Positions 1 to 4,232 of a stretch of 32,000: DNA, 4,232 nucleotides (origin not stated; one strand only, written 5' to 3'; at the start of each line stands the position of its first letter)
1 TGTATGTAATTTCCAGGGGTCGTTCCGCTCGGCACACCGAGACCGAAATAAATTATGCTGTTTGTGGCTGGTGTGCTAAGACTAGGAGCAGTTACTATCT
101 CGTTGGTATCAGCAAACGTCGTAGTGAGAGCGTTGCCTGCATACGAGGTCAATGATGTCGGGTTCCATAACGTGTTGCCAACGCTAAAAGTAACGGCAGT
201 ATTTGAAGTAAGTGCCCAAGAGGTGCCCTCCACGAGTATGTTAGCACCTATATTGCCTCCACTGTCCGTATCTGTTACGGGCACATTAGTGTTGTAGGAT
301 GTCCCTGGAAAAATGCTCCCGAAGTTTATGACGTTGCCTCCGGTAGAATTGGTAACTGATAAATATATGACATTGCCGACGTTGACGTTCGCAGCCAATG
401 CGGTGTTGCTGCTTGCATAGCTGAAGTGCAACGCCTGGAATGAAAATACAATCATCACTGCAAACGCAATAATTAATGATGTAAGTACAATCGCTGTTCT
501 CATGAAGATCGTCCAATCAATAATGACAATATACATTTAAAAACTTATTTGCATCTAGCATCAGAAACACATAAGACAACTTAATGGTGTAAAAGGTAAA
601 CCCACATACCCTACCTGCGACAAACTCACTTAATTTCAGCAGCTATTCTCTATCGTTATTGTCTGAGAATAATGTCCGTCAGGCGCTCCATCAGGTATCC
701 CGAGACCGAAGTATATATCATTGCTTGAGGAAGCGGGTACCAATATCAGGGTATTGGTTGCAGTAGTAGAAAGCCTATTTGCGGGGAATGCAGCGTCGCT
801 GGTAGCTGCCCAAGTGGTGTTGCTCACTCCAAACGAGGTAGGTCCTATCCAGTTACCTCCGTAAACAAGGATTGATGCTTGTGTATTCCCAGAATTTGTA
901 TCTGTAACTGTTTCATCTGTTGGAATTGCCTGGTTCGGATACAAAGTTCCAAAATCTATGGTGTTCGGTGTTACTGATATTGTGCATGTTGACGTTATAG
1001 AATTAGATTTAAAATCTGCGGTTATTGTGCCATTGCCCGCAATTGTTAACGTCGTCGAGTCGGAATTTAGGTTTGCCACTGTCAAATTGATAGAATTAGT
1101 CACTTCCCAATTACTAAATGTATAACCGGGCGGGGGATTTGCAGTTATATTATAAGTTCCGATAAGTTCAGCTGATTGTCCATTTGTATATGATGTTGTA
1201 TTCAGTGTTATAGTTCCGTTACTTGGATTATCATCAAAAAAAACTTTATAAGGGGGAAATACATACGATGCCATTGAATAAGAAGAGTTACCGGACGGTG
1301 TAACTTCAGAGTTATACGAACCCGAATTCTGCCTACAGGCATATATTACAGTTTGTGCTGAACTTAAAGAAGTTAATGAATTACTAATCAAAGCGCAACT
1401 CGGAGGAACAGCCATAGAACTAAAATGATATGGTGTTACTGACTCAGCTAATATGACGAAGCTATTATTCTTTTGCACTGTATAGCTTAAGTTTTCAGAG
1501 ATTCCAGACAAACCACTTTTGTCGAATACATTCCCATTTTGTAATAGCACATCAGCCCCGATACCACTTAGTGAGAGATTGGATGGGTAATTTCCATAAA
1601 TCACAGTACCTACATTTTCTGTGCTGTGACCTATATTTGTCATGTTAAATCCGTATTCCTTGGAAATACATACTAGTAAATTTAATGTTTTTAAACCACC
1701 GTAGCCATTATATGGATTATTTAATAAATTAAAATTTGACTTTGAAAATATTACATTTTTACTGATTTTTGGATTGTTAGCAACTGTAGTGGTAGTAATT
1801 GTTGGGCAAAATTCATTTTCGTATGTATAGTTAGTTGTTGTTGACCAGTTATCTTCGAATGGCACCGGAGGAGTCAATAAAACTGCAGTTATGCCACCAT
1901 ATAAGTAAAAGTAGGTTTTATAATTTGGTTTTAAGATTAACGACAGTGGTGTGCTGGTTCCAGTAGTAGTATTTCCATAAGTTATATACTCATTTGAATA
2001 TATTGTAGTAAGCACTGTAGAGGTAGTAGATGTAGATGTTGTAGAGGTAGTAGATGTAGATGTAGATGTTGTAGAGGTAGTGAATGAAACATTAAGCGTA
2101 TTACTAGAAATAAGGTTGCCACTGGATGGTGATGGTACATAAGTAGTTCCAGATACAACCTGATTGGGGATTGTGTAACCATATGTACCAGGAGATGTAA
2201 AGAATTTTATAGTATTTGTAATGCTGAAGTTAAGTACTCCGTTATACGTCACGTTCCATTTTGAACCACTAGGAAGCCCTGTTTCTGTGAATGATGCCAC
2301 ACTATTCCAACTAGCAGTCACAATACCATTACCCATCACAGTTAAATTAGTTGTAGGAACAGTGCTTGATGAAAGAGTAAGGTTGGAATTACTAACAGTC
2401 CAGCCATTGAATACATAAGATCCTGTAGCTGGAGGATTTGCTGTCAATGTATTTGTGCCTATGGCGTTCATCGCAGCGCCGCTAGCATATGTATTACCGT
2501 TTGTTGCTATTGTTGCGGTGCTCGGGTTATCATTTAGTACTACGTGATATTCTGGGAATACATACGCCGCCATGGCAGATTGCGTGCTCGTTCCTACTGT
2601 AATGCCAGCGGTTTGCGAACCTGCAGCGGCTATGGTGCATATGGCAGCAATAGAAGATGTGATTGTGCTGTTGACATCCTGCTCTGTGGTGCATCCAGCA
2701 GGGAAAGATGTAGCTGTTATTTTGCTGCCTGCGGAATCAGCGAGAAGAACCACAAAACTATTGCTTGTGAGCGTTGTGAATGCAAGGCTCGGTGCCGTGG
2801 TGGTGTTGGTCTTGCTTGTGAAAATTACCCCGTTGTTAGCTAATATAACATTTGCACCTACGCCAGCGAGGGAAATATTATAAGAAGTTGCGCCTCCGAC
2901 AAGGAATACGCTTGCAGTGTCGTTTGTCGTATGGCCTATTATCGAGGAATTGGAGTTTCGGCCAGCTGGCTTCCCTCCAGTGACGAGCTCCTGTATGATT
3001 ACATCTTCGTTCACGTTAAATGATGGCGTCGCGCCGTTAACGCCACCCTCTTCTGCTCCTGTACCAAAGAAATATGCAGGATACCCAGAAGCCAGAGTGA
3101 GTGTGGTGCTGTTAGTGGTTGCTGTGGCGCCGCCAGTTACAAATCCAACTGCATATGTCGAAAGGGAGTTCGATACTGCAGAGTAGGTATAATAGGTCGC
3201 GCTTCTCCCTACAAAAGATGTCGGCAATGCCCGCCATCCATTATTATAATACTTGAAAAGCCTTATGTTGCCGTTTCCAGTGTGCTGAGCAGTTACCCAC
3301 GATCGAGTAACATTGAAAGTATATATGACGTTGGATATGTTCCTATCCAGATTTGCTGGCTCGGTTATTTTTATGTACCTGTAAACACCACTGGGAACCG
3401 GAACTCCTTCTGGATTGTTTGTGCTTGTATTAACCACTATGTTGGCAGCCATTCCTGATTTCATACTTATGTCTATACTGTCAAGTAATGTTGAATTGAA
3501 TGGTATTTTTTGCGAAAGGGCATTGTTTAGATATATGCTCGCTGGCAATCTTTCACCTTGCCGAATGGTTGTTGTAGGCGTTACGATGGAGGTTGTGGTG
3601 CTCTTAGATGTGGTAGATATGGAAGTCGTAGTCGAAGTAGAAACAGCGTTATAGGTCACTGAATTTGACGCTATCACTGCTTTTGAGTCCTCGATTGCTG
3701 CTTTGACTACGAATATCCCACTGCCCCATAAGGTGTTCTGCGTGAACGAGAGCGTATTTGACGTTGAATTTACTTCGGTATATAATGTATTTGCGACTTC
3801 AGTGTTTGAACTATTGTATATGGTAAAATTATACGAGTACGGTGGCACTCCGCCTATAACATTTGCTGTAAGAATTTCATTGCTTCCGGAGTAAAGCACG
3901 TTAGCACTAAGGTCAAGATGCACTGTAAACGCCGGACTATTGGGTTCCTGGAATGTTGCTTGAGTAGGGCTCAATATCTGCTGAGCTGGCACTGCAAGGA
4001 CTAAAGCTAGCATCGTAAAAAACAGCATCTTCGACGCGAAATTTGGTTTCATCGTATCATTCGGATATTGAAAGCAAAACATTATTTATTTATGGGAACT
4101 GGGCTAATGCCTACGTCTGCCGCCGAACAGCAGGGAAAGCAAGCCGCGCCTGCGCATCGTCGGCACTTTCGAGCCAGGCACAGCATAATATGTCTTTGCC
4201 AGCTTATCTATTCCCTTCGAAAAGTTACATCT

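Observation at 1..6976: Co-directional surface locus: MinD/ParA ATPase embedded between three sequon-rich secreted or anchored proteins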

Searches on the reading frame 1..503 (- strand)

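Call 6: search_protein_families(library=pfam, proteins=[window:1-503:-], max_evalue=0.1)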
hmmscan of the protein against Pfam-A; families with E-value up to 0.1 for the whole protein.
window:1-503:- (167 aa): 0 families

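Call 8: search_protein_families(library=ncbifam, proteins=[window:1-503:-], max_evalue=0.1)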
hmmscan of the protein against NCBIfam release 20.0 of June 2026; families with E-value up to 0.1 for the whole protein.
window:1-503:- (167 aa): 0 families

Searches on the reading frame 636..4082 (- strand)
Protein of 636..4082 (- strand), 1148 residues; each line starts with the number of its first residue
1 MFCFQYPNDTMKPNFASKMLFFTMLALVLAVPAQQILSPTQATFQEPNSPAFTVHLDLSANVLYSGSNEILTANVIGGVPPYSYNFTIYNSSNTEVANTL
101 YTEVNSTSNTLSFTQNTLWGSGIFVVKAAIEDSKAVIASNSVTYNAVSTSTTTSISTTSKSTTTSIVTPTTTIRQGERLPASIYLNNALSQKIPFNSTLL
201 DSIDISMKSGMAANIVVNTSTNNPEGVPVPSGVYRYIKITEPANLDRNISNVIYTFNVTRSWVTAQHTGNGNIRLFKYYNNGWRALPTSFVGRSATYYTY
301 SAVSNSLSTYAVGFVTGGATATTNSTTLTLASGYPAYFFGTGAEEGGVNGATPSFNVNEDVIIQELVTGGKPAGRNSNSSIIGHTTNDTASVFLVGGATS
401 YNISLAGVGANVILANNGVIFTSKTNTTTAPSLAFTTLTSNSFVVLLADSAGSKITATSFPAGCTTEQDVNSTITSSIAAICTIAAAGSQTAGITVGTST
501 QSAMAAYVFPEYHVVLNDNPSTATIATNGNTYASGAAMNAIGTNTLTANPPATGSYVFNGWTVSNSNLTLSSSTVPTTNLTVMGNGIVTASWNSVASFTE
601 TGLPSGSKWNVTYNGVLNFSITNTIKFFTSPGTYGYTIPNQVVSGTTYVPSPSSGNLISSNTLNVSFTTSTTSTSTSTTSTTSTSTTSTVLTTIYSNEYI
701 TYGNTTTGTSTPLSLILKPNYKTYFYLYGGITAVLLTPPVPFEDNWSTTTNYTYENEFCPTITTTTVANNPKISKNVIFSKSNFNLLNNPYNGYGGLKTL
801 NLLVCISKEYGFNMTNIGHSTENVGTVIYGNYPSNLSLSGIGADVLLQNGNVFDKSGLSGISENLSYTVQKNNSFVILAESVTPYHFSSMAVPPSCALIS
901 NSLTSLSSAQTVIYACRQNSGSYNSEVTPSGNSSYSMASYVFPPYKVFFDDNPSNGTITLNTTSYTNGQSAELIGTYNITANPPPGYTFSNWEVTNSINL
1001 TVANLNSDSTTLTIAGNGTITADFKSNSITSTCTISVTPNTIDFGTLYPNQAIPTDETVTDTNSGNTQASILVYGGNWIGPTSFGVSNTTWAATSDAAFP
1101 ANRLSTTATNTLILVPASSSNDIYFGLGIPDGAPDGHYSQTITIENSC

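Call 6: search_protein_families(library=pfam, proteins=[window:636-4082:-], max_evalue=0.1)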
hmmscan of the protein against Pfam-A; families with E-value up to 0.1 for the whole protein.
window:636-4082:- (1148 aa): 1 family
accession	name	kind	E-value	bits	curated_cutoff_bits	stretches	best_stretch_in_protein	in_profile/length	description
PF18998.6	Flg_new_2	-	4.6e-10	39.8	23.6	2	954-1027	9-72/73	Divergent InlB B-repeat domain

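Call 8: search_protein_families(library=ncbifam, proteins=[window:636-4082:-], max_evalue=0.1)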
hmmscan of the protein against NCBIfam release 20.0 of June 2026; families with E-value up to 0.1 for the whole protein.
window:636-4082:- (1148 aa): 2 families
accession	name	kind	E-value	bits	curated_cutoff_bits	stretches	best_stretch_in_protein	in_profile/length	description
TIGR04213.1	PGF_pre_PGF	domain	8.8e-13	48.5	28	1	196-312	29-151/153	PGF-pre-PGF domain-containing protein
TIGR02543.1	List_Bact_rpt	repeat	0.0033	17.7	20.95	1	556-595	6-43/44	TIGR02543 family repeat protein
